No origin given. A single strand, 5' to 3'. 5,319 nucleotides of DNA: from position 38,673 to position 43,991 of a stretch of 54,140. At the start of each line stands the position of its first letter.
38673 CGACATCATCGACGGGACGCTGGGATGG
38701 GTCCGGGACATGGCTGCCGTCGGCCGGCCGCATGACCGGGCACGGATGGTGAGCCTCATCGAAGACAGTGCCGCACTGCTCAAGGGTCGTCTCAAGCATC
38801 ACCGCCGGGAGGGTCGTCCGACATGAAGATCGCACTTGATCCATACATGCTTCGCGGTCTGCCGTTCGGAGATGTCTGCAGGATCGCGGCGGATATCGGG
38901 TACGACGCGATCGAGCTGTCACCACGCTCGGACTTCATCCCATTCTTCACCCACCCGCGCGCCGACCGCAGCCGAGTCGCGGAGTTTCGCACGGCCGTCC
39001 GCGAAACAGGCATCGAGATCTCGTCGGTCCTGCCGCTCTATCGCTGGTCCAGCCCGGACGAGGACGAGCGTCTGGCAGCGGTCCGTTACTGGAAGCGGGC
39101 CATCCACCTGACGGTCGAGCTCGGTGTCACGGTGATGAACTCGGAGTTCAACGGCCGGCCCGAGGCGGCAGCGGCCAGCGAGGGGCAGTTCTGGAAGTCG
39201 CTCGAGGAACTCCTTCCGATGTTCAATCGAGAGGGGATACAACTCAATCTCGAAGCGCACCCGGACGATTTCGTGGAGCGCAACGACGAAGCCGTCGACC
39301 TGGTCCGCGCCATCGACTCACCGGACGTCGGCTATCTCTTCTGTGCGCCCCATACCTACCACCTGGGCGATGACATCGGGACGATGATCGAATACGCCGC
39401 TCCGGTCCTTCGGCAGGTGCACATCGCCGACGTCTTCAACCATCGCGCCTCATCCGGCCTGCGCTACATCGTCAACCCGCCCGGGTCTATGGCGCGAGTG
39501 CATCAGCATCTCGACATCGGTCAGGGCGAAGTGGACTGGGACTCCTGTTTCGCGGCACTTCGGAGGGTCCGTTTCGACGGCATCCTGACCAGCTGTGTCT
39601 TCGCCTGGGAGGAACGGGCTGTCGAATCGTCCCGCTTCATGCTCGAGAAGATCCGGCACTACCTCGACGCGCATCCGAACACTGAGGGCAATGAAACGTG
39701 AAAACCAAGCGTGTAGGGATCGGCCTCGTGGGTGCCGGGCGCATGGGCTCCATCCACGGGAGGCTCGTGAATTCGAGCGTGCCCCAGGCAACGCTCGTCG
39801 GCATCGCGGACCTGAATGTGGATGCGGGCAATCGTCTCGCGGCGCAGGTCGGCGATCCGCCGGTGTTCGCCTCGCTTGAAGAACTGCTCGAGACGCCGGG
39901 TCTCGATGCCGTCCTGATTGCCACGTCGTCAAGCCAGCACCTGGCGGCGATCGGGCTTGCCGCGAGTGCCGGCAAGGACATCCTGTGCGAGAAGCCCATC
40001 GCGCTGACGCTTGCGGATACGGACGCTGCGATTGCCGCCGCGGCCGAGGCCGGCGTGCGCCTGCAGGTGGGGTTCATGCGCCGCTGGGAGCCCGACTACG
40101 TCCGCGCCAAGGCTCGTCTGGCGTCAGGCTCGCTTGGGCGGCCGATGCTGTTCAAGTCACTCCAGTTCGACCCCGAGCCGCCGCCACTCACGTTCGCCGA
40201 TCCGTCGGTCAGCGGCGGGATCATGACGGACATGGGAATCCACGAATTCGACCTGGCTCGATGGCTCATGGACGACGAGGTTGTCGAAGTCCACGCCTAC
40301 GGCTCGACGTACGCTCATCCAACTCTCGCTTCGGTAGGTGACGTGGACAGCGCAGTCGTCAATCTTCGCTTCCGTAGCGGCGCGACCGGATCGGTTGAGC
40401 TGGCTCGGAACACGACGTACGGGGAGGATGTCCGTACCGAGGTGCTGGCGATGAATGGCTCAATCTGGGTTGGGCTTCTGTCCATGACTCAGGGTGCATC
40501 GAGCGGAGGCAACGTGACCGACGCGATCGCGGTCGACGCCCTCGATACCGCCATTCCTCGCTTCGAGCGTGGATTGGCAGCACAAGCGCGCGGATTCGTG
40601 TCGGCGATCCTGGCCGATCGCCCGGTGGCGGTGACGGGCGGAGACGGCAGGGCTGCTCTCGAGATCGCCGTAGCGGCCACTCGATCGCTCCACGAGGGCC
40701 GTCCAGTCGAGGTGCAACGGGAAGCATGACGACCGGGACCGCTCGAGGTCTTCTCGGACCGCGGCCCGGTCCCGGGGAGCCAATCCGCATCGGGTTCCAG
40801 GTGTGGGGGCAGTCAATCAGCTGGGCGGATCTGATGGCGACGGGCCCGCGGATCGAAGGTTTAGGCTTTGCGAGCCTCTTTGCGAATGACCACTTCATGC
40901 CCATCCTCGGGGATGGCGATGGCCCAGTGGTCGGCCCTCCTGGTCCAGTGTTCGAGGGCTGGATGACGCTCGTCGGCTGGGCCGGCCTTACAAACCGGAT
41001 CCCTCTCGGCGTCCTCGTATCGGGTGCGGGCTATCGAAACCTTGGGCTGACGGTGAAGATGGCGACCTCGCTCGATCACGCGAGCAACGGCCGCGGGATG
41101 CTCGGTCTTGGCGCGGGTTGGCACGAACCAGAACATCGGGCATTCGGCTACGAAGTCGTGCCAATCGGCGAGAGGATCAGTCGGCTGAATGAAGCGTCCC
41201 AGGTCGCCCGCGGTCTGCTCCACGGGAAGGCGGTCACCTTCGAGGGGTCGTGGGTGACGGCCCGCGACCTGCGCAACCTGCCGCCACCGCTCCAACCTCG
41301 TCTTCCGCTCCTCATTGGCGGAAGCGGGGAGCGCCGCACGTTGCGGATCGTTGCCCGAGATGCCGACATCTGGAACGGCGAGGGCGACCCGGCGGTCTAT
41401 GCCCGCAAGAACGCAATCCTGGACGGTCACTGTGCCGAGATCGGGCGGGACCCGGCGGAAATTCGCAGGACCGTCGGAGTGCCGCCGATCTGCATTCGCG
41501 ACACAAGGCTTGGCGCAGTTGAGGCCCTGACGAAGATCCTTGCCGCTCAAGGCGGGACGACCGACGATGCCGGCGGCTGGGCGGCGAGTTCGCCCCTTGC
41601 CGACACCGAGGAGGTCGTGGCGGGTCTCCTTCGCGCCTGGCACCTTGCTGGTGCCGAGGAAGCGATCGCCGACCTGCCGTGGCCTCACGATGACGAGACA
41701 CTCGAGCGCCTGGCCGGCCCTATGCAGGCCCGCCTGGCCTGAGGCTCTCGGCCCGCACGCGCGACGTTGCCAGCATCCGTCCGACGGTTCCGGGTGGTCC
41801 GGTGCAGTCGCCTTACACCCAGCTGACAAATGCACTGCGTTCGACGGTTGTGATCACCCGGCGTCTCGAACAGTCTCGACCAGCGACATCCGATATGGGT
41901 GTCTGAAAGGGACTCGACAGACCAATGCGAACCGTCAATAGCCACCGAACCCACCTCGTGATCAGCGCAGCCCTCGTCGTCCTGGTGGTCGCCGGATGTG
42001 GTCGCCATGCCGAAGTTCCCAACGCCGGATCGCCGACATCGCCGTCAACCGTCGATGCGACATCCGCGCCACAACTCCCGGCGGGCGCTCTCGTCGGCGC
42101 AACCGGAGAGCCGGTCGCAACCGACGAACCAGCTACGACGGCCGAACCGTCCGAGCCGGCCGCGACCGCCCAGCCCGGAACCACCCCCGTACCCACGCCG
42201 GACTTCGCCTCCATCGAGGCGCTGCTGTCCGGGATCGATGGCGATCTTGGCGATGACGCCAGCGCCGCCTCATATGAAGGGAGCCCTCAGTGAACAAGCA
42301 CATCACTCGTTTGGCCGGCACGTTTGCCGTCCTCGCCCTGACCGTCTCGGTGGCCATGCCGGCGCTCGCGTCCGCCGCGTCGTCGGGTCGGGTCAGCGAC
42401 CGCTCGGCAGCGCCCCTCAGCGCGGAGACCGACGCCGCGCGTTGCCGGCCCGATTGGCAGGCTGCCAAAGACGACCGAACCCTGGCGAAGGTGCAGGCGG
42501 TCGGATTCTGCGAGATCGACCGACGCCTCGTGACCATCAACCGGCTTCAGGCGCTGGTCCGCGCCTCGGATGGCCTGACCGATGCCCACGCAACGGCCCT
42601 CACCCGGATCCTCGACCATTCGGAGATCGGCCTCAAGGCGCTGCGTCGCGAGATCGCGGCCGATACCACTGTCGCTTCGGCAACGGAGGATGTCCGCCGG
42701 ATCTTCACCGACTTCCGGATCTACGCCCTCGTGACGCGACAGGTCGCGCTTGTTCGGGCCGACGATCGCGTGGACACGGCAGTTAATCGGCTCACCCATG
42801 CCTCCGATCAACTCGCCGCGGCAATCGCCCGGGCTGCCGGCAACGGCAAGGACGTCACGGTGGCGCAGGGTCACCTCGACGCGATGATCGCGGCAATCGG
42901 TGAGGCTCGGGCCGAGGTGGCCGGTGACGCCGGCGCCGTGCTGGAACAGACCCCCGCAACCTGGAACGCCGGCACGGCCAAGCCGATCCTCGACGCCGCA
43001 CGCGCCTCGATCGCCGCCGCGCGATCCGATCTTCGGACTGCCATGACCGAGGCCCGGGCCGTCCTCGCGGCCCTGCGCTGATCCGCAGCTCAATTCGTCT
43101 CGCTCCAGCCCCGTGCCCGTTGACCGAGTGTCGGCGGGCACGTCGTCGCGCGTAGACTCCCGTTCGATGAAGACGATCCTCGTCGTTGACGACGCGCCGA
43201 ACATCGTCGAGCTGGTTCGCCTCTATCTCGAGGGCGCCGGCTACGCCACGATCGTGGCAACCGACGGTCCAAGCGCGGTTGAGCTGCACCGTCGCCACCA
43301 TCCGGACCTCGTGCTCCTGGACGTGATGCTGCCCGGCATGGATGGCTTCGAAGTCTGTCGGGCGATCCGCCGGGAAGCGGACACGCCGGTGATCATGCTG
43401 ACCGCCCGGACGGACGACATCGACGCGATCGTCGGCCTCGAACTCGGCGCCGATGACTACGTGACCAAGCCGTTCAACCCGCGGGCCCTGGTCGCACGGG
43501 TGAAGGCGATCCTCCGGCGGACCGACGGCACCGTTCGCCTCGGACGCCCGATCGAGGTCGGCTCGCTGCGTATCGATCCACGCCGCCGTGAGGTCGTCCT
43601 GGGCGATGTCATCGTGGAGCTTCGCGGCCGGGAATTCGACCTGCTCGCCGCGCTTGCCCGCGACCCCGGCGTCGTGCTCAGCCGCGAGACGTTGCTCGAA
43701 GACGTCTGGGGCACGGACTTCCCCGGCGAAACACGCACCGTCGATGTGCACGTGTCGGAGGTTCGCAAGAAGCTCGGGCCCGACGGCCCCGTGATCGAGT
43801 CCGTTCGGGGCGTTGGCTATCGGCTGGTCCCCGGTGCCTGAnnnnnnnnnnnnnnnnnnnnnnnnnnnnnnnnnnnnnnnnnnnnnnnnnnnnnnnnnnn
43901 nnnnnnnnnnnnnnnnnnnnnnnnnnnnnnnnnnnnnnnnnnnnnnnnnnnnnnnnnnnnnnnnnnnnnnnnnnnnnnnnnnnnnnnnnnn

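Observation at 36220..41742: Operator-controlled operon led by an 868-aa protein of unknown function, with a TIM-barrel isomerase, an IolG-like dehydrogenase and an F420-type LLM oxidoreductase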

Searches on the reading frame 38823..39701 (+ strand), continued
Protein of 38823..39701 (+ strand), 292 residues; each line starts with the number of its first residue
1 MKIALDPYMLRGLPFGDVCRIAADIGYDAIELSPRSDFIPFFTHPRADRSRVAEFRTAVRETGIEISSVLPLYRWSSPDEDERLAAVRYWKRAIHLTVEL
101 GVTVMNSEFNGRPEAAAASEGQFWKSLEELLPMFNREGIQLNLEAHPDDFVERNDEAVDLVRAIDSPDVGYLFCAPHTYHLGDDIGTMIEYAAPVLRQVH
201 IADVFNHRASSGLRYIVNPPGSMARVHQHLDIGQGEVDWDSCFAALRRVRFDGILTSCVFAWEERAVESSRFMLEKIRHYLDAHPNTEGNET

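Call 82: get_annotated_region(hit=H66, flank=8000)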
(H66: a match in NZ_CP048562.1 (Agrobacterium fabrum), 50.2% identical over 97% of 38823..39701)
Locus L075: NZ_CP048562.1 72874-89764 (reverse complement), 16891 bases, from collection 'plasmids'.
description: Agrobacterium fabrum strain Kin001 plasmid pAt2, complete sequence
organism: Agrobacterium fabrum (NCBI taxid 1176649)
taxonomy: Bacteria; Pseudomonadota; Alphaproteobacteria; Hyphomicrobiales; Rhizobiaceae; Agrobacterium; Agrobacterium fabrum
host: -; source: walnut; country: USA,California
typing (MOB-suite, as given by PLSDB): conjugative; replicon rep_cluster_553; relaxase MOBQ; mating-pair formation MPF_T
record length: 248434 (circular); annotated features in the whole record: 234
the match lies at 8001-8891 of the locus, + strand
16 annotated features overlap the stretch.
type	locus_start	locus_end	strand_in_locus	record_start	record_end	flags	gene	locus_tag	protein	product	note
CDS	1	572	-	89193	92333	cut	-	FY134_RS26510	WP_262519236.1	efflux RND transporter permease subunit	-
CDS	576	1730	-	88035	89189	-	-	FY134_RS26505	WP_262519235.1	efflux RND transporter periplasmic adaptor subunit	GO:0006810 - transport [Evidence IEA]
CDS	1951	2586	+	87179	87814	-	-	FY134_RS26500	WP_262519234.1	TetR/AcrR family transcriptional regulator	GO:0006355 - regulation of DNA-templated transcription [Evidence IEA]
CDS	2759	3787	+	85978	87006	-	-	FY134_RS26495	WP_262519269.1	LacI family DNA-binding transcriptional regulator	-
CDS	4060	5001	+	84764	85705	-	-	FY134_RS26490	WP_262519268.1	sugar ABC transporter substrate-binding protein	-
CDS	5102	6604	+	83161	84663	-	-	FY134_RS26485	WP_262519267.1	sugar ABC transporter ATP-binding protein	-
CDS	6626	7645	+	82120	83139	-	-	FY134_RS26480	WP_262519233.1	ABC transporter permease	GO:0008643 - carbohydrate transport [Evidence IEA]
CDS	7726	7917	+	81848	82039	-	-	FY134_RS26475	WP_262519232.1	hypothetical protein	-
CDS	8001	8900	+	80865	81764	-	-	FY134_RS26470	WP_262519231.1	sugar phosphate isomerase/epimerase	-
CDS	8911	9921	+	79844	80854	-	-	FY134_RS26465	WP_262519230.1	Gfo/Idh/MocA family oxidoreductase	-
CDS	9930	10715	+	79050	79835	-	-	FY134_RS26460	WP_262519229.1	TIM barrel protein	-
CDS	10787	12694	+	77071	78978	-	iolC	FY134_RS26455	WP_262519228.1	5-dehydro-2-deoxygluconokinase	GO:0019310 - inositol catabolic process [Evidence IEA]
CDS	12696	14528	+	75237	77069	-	iolD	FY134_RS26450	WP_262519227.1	3D-(3,5/4)-trihydroxycyclohexane-1,2-dione acylhydrolase (decyclizing)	GO:0019310 - inositol catabolic process [Evidence IEA]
CDS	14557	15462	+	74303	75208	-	iolE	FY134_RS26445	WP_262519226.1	myo-inosose-2 dehydratase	GO:0019310 - inositol catabolic process [Evidence IEA]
CDS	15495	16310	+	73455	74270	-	iolB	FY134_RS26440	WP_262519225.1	5-deoxy-glucuronate isomerase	GO:0019310 - inositol catabolic process [Evidence IEA]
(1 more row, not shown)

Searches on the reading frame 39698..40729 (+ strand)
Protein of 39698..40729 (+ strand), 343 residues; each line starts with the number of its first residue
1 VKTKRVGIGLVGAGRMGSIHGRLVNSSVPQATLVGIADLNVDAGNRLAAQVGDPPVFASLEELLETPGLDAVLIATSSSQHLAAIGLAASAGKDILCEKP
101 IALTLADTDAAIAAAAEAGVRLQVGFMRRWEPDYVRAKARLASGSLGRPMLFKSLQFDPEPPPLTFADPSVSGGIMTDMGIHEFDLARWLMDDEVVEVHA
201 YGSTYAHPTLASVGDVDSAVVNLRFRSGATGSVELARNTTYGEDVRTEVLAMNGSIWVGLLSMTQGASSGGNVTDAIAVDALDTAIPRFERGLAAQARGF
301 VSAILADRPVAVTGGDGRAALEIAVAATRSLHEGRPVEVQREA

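Call 3: search_protein_families(library=pfam, proteins=[window:39698-40729:+], max_evalue=0.01)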
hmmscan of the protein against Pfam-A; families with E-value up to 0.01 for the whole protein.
window:39698-40729:+ (343 aa): 4 families
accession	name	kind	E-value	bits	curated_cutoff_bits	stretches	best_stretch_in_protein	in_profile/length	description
PF22725.1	GFO_IDH_MocA_C3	-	5.5e-28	97.9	27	1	134-256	1-123/124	GFO/IDH/MocA C-terminal domain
PF01408.29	GFO_IDH_MocA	-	3.1e-25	89.6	24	1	7-126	2-120/120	Oxidoreductase family, NAD-binding Rossmann fold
PF02894.22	GFO_IDH_MocA_C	-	7.7e-21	75.3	22.9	1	138-339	1-218/218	Oxidoreductase family, C-terminal alpha/beta domain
PF03447.22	NAD_binding_3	-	0.00057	21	24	1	7-122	1-113/116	Homoserine dehydrogenase, NAD binding domain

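Call 4: search_protein_families(library=ncbifam, proteins=[window:39698-40729:+], max_evalue=0.01)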
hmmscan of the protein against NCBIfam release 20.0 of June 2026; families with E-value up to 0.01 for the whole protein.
window:39698-40729:+ (343 aa): 10 families
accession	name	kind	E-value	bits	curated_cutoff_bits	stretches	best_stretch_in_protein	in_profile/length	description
TIGR04380.1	myo_inos_iolG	equivalog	4.4e-91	305.2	355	1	6-337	2-329/330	inositol 2-dehydrogenase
NF040723.1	UDP-GlcNAcDh_Arch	equivalog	2.9e-35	122.2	450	1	8-330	3-300/302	UDP-N-acetylglucosamine 3-dehydrogenase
NF052679.1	InsChiInosDhIolG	equivalog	7.1e-31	107.5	540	1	6-259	3-251/343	bifunctional inositol 2-dehydrogenase/D-chiro-inositol 1-dehydrogenase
NF052479.1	LevoglcsnDh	equivalog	1.7e-22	79.6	650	1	4-216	2-226/386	levoglucosan dehydrogenase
NF041392.1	XylDh_Gfo6_Halo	equivalog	1.7e-18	66.5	350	1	69-257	83-274/350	D-xylose 1-dehydrogenase Gfo6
NF008607.0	PRK11579.1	subfamily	1e-14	54.3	330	1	5-187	4-185/346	oxidoreductase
NF058563.1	BT_2159_fam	equivalog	1e-09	37.9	650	1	7-202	2-194/350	disaccharide 3-dehydrogenase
NF007574.0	PRK10206.1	equivalog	2.5e-08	33.4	352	1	58-185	55-181/345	oxidoreductase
NF058561.1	BT_2158_fam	equivalog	0.00017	20.3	750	1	7-125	37-153/487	glycoside 3-dehydrogenase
NF009830.0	PRK13304.1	equivalog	0.0037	16.8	267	1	7-96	3-89/265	aspartate dehydrogenase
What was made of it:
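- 39698..40729 (+): IolG-like GFO/IDH/MocA dehydrogenase (GTGA overlap). A variable partner. TIGR04380 scores 305 bits, below the 355 cut-off (call 4).
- On Inositol 2-dehydrogenase IolG (TIGR04380), for 39698-40729: 305.2 bits against a cut-off of 355 (call 4).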

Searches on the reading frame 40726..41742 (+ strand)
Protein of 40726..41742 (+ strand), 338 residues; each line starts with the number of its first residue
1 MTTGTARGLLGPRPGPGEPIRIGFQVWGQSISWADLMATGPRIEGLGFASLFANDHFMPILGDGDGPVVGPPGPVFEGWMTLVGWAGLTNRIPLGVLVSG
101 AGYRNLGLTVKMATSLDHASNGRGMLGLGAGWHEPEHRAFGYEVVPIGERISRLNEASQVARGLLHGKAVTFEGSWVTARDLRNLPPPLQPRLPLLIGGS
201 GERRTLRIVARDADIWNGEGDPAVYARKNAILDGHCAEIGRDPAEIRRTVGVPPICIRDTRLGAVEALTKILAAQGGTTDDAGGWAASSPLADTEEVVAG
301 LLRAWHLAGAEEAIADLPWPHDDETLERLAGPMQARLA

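Call 3: search_protein_families(library=pfam, proteins=[window:40726-41742:+], max_evalue=0.01)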
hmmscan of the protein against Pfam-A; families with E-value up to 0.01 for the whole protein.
window:40726-41742:+ (338 aa): 1 family
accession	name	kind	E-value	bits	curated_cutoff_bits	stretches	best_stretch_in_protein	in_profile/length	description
PF00296.26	Bac_luciferase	-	6.4e-34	118.2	27.9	1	31-300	20-290/314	Luciferase-like monooxygenase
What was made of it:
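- On F420-dependent LLM oxidoreductases (TIGR03560 / TIGR03856), for 40726-41742: Pfam Bac_luciferase membership is met (call 3).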

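Call 4: search_protein_families(library=ncbifam, proteins=[window:40726-41742:+], max_evalue=0.01)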
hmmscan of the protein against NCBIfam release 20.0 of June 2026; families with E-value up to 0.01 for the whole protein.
window:40726-41742:+ (338 aa): 23 families
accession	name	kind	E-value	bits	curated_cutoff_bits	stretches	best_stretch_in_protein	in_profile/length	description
TIGR03560.1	F420_Rv1855c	subfamily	7.8e-59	199.2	231.4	1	30-250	10-226/227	TIGR03560 family F420-dependent LLM class oxidoreductase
TIGR03856.1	F420_MSMEG_2906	subfamily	3.5e-52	177.4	243.7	1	20-253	1-211/249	LLM class F420-dependent oxidoreductase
TIGR03619.1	F420_Rv2161c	subfamily_domain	5.5e-33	114.6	166.9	1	40-257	4-218/247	TIGR03619 family F420-dependent LLM class oxidoreductase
TIGR03621.1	F420_MSMEG_2516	subfamily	5.8e-25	88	213.15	1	21-215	2-172/295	TIGR03621 family F420-dependent LLM class oxidoreductase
TIGR03571.1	lucif_BA3436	subfamily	1.2e-15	57.5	303.9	1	42-216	39-204/304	TIGR03571 family LLM class oxidoreductase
TIGR03557.1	F420_G6P_family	subfamily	8.7e-12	44.8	210.4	1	22-216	1-185/316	TIGR03557 family F420-dependent LLM class oxidoreductase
TIGR04465.1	ArgArg_F420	equivalog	1.5e-11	44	470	1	23-248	49-264/364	F420-dependent hydroxymycolic acid dehydrogenase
NF001939.1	PRK00719.1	subfamily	1.4e-10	40.5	510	1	79-241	56-217/373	alkanesulfonate monooxygenase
TIGR03565.1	alk_sulf_monoox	equivalog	3e-10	39.7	518.2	1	78-233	55-209/346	FMNH2-dependent alkanesulfonate monooxygenase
TIGR04021.1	LLM_DMSO2_sfnG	equivalog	3.2e-10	39.9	382.95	1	105-274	89-255/350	dimethylsulfone monooxygenase SfnG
NF002619.0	PRK02271.1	equivalog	1.3e-09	37.9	276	1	79-214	43-172/329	5,10-methylenetetrahydromethanopterin reductase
TIGR03555.1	F420_mer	equivalog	2.1e-08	33.9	348.7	1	81-211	43-168/325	5,10-methylenetetrahydromethanopterin reductase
TIGR03857.1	F420_MSMEG_2249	hypoth_equivalog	3.5e-08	33.1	218.4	1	88-249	52-209/329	TIGR03857 family LLM class F420-dependent oxidoreductase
TIGR03612.1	RutA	equivalog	1.6e-07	31.1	498.3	1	82-243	71-235/355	pyrimidine utilization protein A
TIGR03554.1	F420_G6P_DH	equivalog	7.5e-07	28.5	420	1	21-180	3-156/331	glucose-6-phosphate dehydrogenase (coenzyme-F420)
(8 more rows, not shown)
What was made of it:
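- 40726..41742 (+): Luciferase-like (LLM) oxidoreductase. The best matches are F420-type subfamilies (ATGA overlap). A variable partner. TIGR03560 scores 199 bits against a cut-off of 231 (calls 3, 4).
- On F420-dependent LLM oxidoreductases (TIGR03560 / TIGR03856), for 40726-41742: 199.2 against 231.4 bits, and 177.4 against 243.7 bits: best hits, but below the cut-offs (call 4).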

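Call 35: search_solved_structures(query=window:40726-41742:+, max_evalue=1e-10)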
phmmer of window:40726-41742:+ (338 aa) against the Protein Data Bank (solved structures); distinct sequences matched with E-value up to 1e-10: 2.
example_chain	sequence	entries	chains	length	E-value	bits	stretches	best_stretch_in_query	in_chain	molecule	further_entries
3rao_A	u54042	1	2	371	6.5e-14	54.7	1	68-220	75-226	Putative Luciferase-like Monooxygenase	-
7jv3_A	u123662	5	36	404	5e-12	48.5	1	77-242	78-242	Alkanesulfonate monooxygenase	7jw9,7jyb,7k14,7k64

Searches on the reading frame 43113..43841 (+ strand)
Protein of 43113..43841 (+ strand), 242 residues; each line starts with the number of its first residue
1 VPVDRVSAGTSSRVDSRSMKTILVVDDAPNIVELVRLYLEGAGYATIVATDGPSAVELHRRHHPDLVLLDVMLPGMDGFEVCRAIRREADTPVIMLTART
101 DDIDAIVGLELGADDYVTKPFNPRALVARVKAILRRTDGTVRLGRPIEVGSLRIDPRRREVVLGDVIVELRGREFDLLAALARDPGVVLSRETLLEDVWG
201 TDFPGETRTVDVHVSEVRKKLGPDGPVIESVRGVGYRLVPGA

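Call 11: search_protein_families(library=pfam, proteins=[window:43113-43841:+], max_evalue=0.0001)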
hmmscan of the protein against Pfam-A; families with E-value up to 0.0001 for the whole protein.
window:43113-43841:+ (242 aa): 2 families
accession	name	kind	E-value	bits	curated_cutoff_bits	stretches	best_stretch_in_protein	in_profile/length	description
PF00072.30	Response_reg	-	4.8e-33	114.1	30.2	1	22-131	1-111/111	Response regulator receiver domain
PF00486.34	Trans_reg_C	-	2.2e-25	88.9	26.2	1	168-238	4-77/77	Transcriptional regulatory protein, C terminal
